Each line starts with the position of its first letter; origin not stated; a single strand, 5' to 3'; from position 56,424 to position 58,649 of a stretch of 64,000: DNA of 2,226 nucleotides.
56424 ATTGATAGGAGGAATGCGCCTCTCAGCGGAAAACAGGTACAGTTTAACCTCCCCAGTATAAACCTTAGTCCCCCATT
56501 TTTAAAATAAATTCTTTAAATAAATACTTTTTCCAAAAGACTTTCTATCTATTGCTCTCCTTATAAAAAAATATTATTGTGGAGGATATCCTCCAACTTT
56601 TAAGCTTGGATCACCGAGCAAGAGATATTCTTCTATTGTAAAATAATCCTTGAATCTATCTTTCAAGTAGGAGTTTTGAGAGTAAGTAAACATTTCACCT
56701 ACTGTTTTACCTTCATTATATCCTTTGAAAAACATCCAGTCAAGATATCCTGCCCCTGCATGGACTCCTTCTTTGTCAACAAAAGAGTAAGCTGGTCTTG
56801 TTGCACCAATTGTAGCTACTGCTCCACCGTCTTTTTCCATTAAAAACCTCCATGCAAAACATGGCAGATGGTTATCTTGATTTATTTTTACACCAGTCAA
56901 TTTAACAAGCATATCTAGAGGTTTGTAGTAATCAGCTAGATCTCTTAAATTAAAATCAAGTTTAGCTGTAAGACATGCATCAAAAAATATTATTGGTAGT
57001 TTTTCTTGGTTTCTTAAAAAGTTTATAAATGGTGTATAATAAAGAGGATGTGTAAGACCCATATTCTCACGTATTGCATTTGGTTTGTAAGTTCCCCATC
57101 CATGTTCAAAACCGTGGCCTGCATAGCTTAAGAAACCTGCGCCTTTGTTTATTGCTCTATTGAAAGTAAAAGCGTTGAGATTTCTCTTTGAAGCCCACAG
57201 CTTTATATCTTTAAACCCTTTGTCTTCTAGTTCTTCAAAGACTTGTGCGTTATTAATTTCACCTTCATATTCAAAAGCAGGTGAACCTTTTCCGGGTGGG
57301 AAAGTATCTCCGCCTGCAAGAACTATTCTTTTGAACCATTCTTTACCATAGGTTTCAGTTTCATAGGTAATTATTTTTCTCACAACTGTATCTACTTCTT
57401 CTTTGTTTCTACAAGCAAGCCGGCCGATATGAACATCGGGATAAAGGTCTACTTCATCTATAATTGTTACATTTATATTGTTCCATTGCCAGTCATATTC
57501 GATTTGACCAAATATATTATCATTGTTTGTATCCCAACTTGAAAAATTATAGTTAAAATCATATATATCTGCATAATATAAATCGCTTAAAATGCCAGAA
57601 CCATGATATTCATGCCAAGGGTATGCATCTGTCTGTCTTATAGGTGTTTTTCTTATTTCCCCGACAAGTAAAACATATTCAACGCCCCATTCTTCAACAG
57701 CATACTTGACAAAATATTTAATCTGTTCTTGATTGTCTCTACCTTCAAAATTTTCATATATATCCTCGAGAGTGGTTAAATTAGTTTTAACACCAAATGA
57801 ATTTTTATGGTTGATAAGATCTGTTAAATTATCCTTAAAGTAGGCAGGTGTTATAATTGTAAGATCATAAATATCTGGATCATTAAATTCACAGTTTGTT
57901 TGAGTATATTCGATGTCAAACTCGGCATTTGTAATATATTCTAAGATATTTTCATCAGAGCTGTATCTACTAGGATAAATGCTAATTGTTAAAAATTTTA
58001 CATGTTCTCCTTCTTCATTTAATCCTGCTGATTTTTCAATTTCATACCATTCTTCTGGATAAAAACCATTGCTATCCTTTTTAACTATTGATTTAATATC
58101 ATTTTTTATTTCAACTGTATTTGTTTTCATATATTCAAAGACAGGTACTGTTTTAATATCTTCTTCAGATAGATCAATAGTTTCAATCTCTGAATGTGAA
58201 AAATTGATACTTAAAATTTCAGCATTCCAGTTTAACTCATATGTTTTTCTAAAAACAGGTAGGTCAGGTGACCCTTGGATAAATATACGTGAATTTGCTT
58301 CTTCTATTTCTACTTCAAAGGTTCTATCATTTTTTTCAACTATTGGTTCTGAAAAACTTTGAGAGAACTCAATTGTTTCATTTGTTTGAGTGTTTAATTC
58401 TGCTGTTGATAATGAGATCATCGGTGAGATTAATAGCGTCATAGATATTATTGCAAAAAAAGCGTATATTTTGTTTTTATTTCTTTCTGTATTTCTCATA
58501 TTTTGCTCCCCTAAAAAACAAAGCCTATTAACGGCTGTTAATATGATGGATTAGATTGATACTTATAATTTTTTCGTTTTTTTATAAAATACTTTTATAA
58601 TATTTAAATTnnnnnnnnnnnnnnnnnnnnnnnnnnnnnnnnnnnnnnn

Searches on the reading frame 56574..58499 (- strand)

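Call 23: search_protein_families(library=pfam, proteins=[window:56574-58499:-], max_evalue=0.001)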
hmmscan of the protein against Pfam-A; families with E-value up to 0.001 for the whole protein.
window:56574-58499:- (641 aa): 1 family
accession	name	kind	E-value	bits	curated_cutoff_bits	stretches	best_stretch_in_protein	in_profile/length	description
PF01364.23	Peptidase_C25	-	4.7e-60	204.2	23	1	215-635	3-374/374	Peptidase family C25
